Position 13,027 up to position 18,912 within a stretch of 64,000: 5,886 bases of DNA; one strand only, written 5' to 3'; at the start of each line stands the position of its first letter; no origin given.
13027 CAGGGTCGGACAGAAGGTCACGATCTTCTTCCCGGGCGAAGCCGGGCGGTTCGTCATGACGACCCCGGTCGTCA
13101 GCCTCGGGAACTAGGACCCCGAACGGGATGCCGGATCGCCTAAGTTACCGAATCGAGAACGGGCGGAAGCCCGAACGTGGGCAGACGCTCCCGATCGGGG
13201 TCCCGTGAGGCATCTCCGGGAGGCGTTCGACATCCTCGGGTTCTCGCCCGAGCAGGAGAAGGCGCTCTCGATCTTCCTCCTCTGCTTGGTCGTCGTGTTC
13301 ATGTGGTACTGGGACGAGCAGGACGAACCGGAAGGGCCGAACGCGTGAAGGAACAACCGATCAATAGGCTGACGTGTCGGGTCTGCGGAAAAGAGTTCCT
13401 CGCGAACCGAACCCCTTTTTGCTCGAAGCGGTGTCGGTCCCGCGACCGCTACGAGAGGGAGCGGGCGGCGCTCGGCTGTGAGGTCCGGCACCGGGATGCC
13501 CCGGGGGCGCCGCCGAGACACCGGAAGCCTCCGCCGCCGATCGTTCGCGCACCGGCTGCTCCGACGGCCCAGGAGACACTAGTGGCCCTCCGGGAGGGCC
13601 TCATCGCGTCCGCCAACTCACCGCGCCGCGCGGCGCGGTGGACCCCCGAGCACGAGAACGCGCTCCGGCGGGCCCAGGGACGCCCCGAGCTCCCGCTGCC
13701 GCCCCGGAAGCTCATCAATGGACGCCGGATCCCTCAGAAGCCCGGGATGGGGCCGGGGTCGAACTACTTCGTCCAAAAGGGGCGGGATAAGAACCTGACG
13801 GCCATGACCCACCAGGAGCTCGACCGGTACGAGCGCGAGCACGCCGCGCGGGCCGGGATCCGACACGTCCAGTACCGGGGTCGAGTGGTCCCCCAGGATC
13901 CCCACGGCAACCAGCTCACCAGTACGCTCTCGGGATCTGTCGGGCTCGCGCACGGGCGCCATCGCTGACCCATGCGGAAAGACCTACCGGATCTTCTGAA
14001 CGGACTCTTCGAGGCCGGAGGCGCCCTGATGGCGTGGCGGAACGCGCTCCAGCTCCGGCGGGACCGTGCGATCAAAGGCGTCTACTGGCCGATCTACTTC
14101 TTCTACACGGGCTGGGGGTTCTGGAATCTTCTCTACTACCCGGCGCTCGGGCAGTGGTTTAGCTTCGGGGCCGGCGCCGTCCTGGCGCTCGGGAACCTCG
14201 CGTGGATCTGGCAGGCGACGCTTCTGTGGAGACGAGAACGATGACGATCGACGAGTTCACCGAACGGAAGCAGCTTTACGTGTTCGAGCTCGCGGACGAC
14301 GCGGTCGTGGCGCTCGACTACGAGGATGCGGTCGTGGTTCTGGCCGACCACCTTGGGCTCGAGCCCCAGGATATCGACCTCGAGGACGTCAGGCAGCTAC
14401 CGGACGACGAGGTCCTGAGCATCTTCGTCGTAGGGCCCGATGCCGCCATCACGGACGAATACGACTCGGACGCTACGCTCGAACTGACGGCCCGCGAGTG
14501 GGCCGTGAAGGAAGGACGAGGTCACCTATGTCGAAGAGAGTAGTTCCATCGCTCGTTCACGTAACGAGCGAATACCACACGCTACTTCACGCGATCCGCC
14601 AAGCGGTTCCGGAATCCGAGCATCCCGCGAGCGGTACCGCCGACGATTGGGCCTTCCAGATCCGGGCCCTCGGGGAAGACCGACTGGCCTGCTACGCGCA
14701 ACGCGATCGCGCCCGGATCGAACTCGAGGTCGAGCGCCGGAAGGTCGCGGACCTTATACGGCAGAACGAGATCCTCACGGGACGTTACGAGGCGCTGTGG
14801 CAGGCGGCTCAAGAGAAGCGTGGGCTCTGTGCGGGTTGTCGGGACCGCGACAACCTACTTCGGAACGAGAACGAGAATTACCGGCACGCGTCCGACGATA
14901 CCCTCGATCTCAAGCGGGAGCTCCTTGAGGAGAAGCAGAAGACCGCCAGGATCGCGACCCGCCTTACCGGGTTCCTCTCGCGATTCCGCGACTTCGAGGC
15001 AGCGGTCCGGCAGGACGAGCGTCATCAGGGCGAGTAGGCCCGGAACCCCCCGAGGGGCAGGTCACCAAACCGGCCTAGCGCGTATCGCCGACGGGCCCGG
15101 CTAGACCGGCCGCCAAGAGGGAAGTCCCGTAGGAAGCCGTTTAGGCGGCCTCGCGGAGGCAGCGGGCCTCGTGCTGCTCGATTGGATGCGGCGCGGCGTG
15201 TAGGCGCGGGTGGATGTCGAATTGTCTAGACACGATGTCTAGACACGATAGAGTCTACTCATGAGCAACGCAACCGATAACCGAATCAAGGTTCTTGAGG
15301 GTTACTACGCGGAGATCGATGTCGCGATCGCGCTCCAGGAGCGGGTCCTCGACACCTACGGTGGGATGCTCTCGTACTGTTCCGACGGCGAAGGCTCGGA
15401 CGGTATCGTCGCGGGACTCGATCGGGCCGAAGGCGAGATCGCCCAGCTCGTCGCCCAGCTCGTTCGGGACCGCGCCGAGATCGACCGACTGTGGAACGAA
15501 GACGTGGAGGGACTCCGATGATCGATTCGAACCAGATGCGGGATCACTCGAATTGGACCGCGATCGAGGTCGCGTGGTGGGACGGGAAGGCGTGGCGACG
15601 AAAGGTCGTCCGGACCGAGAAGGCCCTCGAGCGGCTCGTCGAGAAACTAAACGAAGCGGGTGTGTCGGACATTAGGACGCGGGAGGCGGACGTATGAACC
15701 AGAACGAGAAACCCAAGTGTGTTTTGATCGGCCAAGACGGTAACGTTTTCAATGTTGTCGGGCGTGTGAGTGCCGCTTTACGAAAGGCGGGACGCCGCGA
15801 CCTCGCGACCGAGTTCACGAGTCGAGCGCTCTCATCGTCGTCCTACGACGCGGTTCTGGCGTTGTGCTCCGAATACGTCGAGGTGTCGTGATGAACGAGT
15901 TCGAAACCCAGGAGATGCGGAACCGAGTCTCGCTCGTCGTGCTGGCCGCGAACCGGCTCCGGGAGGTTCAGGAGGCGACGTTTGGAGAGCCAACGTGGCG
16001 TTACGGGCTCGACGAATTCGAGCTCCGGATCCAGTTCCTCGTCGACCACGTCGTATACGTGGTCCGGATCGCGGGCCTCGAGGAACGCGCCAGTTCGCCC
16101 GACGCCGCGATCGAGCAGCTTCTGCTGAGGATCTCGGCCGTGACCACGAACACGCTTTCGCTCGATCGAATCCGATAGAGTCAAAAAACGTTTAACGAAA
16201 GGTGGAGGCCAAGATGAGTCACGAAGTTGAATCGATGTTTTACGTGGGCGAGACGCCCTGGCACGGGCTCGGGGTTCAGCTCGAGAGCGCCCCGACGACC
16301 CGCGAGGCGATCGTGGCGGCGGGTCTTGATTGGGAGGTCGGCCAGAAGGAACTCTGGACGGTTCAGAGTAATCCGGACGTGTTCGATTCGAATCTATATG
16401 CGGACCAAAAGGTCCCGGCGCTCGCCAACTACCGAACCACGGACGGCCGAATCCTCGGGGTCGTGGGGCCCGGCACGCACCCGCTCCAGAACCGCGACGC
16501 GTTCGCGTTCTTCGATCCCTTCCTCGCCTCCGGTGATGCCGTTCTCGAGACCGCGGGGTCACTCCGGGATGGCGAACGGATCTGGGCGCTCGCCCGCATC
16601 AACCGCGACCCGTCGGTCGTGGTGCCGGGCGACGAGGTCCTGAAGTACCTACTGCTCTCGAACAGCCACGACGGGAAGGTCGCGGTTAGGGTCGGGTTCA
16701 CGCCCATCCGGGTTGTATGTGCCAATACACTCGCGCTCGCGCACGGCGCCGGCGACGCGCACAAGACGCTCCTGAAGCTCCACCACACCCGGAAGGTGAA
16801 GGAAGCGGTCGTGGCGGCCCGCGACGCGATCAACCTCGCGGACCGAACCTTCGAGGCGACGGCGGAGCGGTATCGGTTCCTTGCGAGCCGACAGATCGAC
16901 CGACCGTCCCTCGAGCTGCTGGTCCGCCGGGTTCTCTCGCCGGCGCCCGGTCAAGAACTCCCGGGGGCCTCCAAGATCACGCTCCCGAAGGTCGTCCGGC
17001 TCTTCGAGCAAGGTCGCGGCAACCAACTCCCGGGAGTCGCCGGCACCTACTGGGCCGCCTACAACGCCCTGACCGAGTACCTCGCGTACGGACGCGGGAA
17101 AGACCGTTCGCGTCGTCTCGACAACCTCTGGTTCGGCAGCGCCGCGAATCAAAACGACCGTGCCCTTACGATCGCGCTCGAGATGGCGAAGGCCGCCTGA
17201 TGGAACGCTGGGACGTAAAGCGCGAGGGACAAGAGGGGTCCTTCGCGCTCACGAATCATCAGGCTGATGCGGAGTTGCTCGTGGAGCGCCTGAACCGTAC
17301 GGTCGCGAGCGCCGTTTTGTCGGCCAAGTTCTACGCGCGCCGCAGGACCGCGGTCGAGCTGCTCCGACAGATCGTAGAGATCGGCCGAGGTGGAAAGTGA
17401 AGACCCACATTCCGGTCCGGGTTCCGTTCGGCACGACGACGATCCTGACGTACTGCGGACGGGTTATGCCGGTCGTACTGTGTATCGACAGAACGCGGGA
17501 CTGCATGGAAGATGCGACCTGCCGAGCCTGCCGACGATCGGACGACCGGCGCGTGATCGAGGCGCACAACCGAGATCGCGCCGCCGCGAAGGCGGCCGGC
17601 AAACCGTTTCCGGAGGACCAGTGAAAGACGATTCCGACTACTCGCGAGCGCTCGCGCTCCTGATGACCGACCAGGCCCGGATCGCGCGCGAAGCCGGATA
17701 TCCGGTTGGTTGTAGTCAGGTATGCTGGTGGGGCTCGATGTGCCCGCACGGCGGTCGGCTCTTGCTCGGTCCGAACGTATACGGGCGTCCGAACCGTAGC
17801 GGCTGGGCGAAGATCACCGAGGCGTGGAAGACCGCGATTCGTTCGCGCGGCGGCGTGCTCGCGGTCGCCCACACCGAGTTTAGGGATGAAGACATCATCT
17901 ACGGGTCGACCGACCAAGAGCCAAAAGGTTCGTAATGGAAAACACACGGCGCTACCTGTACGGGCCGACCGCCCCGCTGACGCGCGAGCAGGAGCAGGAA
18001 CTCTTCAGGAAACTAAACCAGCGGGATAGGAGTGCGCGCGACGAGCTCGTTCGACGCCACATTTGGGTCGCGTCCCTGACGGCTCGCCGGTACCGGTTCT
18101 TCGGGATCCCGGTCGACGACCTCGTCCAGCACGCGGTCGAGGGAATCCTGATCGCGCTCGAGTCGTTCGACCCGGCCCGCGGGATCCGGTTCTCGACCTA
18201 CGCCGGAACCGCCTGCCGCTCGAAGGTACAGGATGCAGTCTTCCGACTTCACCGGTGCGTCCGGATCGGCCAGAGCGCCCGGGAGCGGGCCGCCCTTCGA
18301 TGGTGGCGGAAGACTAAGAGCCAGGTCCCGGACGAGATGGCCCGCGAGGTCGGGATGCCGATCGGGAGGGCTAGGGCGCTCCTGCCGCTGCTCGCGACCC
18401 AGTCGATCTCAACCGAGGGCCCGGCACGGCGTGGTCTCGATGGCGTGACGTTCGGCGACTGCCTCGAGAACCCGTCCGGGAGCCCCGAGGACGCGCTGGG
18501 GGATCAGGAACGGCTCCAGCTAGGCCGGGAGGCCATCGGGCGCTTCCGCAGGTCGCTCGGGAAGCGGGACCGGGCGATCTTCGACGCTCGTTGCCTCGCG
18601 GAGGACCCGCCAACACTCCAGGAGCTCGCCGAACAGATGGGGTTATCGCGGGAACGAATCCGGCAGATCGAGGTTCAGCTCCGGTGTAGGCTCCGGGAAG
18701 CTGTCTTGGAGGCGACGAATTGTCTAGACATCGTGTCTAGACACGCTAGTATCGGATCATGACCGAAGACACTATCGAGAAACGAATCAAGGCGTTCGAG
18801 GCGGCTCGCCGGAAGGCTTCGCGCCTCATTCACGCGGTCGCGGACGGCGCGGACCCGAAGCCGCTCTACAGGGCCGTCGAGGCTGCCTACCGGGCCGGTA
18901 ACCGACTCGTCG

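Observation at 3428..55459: Dispersed 20-bp perfect palindrome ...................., ten copies, kept inside genes in all three frames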

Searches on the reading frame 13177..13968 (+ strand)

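Call 70: search_protein_families(library=pfam, max_evalue=0.01, proteins=[window:13177-13968:+])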
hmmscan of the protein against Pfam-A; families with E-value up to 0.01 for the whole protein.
window:13177-13968:+ (263 aa): 2 families
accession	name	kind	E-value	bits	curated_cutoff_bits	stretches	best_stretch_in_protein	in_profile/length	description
PF12855.13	Ecl1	-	0.007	17.9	28.3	0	67-121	8-60/170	TORC1 inhibitor Ecl family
PF03884.20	YacG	-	0.0082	16.3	25.5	0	66-90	2-30/52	DNA gyrase inhibitor YacG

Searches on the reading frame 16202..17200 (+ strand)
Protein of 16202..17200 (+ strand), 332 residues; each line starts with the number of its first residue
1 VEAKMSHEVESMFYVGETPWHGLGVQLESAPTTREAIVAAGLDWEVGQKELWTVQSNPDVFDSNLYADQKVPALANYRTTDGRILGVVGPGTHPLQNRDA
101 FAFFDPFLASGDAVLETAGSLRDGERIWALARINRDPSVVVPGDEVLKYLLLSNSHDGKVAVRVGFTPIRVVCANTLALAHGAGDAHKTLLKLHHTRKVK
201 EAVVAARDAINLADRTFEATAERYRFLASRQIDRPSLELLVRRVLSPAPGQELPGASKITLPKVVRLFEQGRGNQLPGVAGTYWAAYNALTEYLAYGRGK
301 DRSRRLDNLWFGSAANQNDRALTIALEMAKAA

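Call 71: search_protein_families(library=pfam, max_evalue=0.01, proteins=[window:16202-17200:+])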
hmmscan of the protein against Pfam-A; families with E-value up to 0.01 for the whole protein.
window:16202-17200:+ (332 aa): 1 family
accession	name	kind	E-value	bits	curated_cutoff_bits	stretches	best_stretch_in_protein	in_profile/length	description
PF06067.16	DUF932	-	1.1e-48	166.5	23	1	85-310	2-227/227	Domain of unknown function (DUF932)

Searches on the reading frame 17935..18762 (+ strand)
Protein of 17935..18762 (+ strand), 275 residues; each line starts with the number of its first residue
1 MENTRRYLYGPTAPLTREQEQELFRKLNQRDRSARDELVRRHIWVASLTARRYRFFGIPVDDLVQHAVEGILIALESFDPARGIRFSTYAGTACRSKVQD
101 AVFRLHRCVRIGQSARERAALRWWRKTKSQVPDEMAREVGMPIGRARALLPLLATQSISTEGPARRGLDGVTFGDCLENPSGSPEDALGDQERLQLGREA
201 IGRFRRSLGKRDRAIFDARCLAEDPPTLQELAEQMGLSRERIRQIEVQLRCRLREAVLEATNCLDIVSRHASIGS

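Call 71: search_protein_families(library=pfam, max_evalue=0.01, proteins=[window:17935-18762:+])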
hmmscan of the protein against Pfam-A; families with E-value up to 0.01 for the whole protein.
window:17935-18762:+ (275 aa): 3 families
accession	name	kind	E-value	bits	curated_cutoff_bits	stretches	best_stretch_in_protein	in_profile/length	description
PF04542.20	Sigma70_r2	-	5.1e-09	36.2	24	1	49-105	12-68/71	Sigma-70 region 2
PF04545.22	Sigma70_r4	-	1.2e-08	34.8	24.1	1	207-255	4-50/50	Sigma-70, region 4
PF04539.22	Sigma70_r3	-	9.1e-05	22.9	25.3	0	226-245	21-40/78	Sigma-70 region 3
